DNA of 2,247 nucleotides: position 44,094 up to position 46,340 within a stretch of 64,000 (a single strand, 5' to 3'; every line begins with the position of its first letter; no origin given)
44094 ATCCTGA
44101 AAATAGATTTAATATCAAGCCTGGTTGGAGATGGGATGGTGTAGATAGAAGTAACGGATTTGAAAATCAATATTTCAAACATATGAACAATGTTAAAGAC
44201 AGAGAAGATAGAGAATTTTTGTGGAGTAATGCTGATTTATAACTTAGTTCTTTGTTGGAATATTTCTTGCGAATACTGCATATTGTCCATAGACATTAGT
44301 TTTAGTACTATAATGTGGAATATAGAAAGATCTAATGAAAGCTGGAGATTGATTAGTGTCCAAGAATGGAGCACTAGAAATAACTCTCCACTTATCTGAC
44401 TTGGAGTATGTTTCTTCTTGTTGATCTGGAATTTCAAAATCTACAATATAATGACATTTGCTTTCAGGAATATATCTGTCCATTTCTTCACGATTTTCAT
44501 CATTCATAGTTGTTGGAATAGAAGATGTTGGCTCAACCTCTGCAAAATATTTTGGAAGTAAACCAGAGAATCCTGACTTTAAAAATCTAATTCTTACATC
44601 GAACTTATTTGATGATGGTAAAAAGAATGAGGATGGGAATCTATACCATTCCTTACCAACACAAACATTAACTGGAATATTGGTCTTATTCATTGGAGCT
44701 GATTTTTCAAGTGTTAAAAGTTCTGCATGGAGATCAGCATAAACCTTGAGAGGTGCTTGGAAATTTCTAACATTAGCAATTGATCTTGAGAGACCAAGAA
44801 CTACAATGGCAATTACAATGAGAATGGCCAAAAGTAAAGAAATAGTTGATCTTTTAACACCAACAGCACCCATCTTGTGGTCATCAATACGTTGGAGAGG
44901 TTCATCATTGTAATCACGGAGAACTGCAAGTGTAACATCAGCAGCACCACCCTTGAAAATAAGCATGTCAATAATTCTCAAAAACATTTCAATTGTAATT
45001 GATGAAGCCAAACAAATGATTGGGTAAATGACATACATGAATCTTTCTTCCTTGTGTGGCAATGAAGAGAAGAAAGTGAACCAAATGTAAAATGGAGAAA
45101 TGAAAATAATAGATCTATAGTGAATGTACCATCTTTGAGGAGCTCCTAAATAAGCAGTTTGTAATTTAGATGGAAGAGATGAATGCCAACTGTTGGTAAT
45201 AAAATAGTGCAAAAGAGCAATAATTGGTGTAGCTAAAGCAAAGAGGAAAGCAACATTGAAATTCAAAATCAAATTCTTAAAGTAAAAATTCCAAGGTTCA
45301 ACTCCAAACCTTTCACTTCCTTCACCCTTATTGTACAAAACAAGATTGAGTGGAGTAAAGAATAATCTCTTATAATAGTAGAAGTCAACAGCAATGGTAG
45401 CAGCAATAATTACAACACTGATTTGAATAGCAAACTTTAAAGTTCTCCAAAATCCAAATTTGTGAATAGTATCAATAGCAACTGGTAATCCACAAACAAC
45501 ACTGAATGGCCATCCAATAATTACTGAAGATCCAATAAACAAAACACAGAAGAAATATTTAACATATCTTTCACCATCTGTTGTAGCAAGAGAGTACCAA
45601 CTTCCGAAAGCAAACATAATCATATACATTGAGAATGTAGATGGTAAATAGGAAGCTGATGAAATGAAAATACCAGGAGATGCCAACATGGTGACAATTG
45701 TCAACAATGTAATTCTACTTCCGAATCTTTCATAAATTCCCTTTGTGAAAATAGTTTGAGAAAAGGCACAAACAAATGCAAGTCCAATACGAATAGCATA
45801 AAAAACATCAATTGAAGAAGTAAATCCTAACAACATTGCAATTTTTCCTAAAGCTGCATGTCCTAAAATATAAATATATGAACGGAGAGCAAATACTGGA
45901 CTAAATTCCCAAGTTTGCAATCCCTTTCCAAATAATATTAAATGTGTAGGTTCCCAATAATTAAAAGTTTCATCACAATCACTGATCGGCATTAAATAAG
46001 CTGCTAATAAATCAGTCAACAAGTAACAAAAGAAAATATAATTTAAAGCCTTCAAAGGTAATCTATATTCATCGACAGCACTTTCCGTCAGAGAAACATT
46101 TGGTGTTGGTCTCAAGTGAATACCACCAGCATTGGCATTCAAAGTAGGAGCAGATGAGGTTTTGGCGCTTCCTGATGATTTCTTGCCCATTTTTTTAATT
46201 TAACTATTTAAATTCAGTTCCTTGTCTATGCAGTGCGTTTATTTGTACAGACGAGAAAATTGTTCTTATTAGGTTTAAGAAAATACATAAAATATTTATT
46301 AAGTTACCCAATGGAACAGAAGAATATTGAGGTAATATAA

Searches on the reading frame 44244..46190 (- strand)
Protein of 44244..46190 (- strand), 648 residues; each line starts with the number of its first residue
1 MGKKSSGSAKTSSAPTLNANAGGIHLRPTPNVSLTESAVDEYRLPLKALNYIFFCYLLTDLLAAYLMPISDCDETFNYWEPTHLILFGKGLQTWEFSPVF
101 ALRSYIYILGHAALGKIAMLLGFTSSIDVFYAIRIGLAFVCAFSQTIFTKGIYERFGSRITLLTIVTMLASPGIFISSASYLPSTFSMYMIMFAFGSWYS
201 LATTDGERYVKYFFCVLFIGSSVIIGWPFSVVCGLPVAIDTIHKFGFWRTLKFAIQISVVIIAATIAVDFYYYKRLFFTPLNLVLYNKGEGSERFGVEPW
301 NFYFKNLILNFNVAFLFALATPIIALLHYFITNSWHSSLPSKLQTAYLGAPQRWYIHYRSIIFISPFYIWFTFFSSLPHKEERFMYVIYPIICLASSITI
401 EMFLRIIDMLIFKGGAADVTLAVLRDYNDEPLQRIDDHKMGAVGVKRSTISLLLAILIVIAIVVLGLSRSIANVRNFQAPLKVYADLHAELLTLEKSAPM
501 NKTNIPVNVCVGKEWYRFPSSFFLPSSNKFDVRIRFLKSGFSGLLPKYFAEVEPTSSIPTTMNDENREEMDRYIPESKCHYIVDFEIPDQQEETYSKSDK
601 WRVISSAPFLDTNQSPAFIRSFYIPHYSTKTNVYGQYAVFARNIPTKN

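Call 17: search_protein_families(library=pfam, proteins=[window:44244-46190:-], max_evalue=0.00001)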
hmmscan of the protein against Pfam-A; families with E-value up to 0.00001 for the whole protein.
window:44244-46190:- (648 aa): 1 family
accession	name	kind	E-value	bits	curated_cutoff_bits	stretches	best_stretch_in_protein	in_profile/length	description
PF03901.23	Glyco_transf_22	-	2.1e-90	304.3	23.8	1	51-525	1-414/414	Alg9-like mannosyltransferase family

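Call 19: find_encoding_contigs(protein=window:44244-46190:-, flank=2000, max_places=4)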
Protein window:44244-46190:- (648 aa): no gene with exactly this product is on record in the collection.

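Call 21: find_homologous_proteins(query=window:44244-46190:-, max_evalue=1e-30)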
Query window:44244-46190:- (648 aa): 1269 proteins with E <= 1e-30 among 8000 candidates; the best 120 are listed.
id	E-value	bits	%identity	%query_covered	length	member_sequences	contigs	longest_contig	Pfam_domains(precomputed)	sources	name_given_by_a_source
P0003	0.0e+0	1089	71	99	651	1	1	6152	PF03901.24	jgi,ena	-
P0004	0.0e+0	1085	70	99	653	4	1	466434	PF03901.24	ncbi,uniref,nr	ncbi:hypothetical protein C9374_008734 [Naegleria lovaniensis]|uniref:Mannosyltransferase n=1 Tax=Na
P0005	3.4e-273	926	62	95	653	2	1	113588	PF03901.24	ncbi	ncbi:hypothetical protein ABK040_012776 [Willaertia magna]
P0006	3.3e-178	613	46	99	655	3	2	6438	PF03901.24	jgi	jgi:alpha-1,2-mannosyltransferase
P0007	9.0e-162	558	44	64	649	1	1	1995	PF03901.24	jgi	jgi:alpha-1,2-mannosyltransferase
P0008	3.5e-155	536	44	93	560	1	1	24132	PF03901.24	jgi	jgi:alpha-1,2-mannosyltransferase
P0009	6.1e-152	526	44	90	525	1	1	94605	PF03901.24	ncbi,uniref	ncbi:alpha-1,2-mannosyltransferase [Acrasis kona]|uniref:Mannosyltransferase n=1 Tax=Acrasis kona Ta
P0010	6.2e-142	493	41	90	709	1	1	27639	PF03901.24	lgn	-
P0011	4.4e-116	407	38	90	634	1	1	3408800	PF03901.24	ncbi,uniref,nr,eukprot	ncbi:glycosyltransferase [Cavenderia fasciculata]|uniref:Mannosyltransferase n=1 Tax=Cavenderia fasc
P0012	6.7e-113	397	36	90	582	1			PF03901.24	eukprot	eukprot:961987_1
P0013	2.0e-112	395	35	100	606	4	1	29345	PF03901.24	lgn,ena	-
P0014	6.8e-112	393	36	94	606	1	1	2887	PF03901.24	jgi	-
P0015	7.0e-112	393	39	88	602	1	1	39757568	PF03901.24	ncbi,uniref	ncbi:alpha-1,2-mannosyltransferase ALG9-like [Ptychodera flava]|uniref:alpha-1,2-mannosyltransferase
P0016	6.3e-111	390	37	94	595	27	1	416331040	PF03901.24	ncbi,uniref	ncbi:alpha-1,2-mannosyltransferase ALG9 [Dermacentor andersoni]|uniref:alpha-1,2-mannosyltransferase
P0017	4.7e-110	387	37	91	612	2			PF03901.24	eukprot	eukprot:g4374.t1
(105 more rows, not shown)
